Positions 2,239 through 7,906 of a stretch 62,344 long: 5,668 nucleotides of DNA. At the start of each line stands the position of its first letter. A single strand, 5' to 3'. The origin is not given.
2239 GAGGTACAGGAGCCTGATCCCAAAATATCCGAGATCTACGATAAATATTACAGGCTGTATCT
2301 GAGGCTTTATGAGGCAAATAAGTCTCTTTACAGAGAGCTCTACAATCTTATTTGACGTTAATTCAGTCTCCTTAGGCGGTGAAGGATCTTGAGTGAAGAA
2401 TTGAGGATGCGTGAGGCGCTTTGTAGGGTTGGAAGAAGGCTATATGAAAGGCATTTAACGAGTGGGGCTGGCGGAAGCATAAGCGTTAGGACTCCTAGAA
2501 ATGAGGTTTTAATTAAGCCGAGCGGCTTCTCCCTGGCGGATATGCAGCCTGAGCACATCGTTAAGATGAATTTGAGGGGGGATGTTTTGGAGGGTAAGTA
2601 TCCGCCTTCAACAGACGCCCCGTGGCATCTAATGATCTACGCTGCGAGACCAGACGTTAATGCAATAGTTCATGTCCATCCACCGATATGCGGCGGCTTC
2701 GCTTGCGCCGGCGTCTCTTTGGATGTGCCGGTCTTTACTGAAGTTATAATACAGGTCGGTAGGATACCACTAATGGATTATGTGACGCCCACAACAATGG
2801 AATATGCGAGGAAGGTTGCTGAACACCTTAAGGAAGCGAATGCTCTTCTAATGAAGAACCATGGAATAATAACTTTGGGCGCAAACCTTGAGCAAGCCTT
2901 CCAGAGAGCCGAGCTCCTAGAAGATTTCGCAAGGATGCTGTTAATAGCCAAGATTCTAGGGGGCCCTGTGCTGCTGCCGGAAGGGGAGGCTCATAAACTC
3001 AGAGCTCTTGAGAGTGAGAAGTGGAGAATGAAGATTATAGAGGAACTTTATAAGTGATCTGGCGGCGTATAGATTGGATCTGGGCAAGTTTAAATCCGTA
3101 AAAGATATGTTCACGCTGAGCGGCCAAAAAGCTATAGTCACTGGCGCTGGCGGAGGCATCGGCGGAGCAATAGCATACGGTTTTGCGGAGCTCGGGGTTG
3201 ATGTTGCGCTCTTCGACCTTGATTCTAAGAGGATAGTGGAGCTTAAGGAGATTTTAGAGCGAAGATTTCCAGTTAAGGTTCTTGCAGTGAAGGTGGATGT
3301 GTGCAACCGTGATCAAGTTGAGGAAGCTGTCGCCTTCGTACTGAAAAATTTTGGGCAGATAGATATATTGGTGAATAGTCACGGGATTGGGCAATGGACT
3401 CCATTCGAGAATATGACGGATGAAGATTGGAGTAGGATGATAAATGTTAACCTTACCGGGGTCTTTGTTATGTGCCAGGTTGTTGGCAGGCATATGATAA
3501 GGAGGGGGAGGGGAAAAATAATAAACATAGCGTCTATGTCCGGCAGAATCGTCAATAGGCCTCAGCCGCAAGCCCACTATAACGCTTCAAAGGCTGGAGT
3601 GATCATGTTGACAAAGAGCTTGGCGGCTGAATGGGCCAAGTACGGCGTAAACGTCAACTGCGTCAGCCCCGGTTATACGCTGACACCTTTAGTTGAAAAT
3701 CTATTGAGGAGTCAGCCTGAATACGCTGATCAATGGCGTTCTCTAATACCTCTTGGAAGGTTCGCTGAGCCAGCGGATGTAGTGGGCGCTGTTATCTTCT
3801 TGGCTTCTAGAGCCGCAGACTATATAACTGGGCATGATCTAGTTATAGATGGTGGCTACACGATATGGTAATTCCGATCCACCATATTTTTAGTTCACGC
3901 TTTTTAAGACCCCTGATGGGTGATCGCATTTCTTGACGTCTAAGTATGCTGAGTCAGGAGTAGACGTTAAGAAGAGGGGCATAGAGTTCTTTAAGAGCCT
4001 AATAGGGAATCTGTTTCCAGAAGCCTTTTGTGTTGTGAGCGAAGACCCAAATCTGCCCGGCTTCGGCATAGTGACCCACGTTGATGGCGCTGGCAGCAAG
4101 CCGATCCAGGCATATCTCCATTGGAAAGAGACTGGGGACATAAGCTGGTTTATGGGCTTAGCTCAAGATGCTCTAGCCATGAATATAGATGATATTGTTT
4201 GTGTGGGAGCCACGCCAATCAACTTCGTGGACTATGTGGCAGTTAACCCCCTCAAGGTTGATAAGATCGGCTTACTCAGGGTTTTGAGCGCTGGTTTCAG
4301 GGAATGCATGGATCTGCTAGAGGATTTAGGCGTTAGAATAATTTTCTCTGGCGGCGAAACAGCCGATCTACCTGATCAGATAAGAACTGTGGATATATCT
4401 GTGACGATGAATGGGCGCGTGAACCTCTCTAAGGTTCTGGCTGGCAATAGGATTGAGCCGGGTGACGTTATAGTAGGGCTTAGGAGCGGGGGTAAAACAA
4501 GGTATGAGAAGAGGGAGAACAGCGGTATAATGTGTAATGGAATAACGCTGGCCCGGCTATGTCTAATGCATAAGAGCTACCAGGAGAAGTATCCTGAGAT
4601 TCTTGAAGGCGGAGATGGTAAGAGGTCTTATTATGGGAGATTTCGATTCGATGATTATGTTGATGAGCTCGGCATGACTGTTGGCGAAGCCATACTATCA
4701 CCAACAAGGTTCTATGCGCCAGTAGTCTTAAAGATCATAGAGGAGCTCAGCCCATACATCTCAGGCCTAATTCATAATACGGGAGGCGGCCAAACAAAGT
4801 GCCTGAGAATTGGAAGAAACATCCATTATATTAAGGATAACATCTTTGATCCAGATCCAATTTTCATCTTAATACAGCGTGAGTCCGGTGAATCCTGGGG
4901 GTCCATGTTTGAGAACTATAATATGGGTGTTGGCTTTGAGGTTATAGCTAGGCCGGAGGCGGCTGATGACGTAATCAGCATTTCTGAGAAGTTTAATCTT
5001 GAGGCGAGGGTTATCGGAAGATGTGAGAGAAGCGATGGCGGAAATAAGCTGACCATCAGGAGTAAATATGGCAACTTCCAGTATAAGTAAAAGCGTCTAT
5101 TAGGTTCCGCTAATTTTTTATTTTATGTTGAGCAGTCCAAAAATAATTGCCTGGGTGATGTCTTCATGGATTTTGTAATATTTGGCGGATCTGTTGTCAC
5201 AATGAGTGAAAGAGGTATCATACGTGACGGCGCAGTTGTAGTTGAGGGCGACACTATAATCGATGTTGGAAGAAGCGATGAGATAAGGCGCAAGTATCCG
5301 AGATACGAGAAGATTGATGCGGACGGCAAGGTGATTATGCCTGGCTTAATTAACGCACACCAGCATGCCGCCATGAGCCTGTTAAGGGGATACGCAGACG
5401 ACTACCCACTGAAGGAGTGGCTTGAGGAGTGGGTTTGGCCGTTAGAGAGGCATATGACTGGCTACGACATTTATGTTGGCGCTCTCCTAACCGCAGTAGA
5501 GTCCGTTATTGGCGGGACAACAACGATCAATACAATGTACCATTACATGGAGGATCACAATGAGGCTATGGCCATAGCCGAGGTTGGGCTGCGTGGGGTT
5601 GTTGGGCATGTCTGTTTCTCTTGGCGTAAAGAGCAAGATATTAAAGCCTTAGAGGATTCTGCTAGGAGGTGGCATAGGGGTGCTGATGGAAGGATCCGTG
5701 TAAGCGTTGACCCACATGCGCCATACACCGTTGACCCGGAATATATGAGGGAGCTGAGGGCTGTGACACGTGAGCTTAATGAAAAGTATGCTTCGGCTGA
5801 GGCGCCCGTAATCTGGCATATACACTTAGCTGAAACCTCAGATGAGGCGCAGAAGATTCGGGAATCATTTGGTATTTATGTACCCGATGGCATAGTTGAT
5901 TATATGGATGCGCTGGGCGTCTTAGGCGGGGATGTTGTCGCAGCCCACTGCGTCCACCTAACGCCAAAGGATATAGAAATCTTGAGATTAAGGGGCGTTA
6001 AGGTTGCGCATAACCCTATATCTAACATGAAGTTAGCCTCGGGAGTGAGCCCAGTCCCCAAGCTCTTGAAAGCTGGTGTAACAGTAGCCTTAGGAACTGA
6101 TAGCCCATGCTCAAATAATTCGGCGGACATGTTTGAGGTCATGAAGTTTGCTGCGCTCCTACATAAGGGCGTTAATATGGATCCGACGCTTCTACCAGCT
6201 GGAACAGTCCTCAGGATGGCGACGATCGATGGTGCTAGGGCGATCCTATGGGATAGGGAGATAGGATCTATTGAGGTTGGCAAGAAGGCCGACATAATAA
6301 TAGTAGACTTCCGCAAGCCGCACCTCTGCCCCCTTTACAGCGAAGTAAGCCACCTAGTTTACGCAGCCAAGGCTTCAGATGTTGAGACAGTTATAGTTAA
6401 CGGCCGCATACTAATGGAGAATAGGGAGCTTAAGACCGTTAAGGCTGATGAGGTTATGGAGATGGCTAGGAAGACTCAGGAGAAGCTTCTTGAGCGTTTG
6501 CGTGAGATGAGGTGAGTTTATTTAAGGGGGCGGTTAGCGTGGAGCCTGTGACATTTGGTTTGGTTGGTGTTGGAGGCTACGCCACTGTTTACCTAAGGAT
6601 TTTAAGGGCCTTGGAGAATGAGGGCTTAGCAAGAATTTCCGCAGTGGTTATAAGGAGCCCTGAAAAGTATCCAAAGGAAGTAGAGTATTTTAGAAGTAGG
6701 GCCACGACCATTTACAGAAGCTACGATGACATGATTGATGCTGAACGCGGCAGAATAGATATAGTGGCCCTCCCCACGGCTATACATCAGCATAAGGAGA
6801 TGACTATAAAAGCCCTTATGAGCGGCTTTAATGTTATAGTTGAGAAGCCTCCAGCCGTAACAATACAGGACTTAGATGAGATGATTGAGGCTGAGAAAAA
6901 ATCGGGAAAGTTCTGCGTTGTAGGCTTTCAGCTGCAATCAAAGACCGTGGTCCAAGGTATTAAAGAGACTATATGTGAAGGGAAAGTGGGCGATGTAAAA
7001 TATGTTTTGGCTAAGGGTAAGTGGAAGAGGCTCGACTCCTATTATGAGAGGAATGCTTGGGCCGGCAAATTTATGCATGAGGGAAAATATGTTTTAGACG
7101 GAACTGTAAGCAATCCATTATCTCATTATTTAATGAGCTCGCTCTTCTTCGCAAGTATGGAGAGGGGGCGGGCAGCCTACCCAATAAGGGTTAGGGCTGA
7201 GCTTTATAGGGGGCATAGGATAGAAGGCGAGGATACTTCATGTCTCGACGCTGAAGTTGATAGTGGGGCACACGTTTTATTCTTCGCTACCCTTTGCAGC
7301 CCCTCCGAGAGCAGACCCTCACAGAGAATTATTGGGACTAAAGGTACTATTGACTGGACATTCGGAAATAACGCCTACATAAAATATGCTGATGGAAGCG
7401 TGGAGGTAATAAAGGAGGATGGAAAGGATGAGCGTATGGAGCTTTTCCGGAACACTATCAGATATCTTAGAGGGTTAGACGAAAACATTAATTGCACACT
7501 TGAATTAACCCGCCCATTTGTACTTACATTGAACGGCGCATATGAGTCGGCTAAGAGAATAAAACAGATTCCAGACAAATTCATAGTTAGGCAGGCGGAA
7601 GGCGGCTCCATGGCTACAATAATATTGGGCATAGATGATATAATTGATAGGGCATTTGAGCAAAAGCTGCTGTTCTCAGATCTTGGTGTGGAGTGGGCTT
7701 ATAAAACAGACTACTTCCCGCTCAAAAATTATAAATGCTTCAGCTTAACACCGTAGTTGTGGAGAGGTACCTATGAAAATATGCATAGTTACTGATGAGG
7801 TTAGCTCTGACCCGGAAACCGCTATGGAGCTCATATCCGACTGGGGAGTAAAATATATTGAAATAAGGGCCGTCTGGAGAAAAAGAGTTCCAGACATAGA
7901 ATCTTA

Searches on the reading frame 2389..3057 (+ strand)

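Call 64: search_protein_families(library=pfam, proteins=[window:2389-3057:+])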
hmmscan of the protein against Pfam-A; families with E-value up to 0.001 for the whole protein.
window:2389-3057:+ (222 aa): 1 family
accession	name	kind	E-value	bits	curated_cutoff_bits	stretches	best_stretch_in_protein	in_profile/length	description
PF00596.27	Aldolase_II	-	2.1e-49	168.4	22.2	1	10-185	2-183/183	Class II Aldolase and Adducin N-terminal domain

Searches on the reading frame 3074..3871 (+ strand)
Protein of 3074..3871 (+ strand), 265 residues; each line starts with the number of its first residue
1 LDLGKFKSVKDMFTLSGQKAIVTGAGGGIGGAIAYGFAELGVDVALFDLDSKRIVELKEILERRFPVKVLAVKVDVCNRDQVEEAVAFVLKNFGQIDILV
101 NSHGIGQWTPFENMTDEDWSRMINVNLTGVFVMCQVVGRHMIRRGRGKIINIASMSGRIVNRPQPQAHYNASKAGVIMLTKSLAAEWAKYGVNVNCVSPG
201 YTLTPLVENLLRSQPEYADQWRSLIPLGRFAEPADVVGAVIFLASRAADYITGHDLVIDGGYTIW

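Call 64: search_protein_families(library=pfam, proteins=[window:3074-3871:+])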
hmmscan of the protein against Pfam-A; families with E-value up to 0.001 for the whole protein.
window:3074-3871:+ (265 aa): 4 families
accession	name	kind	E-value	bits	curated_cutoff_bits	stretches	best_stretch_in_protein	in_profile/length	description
PF13561.12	adh_short_C2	-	3.4e-66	223.6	27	1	24-263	1-236/236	Enoyl-(Acyl carrier protein) reductase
PF00106.31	adh_short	-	2.7e-57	193.8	26.6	1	19-211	2-191/195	short chain dehydrogenase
PF08659.16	KR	-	3.4e-11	43.8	22.6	1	21-194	4-170/180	KR domain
PF01370.27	Epimerase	-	0.00045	20.1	20.9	1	21-197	2-173/240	NAD dependent epimerase/dehydratase family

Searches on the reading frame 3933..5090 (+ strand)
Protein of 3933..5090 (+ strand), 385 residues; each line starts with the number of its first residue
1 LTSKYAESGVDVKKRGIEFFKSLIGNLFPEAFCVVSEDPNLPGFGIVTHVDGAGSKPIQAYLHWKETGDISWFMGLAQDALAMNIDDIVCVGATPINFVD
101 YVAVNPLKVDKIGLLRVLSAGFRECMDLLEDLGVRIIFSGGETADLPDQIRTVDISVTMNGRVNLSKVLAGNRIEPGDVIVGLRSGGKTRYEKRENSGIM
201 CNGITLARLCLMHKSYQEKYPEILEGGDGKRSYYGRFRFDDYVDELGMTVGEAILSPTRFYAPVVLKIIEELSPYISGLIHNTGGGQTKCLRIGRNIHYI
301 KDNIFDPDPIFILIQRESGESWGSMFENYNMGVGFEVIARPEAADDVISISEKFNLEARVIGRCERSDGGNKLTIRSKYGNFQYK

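Call 64: search_protein_families(library=pfam, proteins=[window:3933-5090:+])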
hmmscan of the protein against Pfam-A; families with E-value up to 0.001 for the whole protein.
window:3933-5090:+ (385 aa): 2 families
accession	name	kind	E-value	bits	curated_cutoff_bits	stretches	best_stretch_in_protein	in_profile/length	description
PF00586.29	AIRS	-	1.5e-13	51.5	24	1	44-163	13-112/112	AIR synthase related protein, N-terminal domain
PF02769.27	AIRS_C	-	2.9e-07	31.2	23.1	1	175-368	1-149/156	AIR synthase related protein, C-terminal domain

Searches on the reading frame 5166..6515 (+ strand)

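Call 64: search_protein_families(library=pfam, proteins=[window:5166-6515:+])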
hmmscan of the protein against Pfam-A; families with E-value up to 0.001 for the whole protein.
window:5166-6515:+ (449 aa): 3 families
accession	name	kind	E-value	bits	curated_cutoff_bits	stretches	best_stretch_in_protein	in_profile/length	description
PF01979.26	Amidohydro_1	-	1.4e-73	248.6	25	1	56-415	1-344/345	Amidohydrolase family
PF07969.17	Amidohydro_3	-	1.1e-19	71.8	29.7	1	256-416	307-471/472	Amidohydrolase family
PF22039.1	HUTI_composite_bact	-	1.4e-07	31.4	25.5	1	22-45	1-24/26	Imidazolonepropionase-like composite domain, bacteria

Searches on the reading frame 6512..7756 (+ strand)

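Call 64: search_protein_families(library=pfam, proteins=[window:6512-7756:+])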
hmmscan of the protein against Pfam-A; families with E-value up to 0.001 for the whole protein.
window:6512-7756:+ (414 aa): 2 families
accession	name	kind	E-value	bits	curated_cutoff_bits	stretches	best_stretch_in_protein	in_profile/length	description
PF01408.29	GFO_IDH_MocA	-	7.3e-18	65.8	24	1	14-139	2-120/120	Oxidoreductase family, NAD-binding Rossmann fold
PF22725.1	GFO_IDH_MocA_C3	-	1.9e-06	28.3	27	1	148-280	2-123/124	GFO/IDH/MocA C-terminal domain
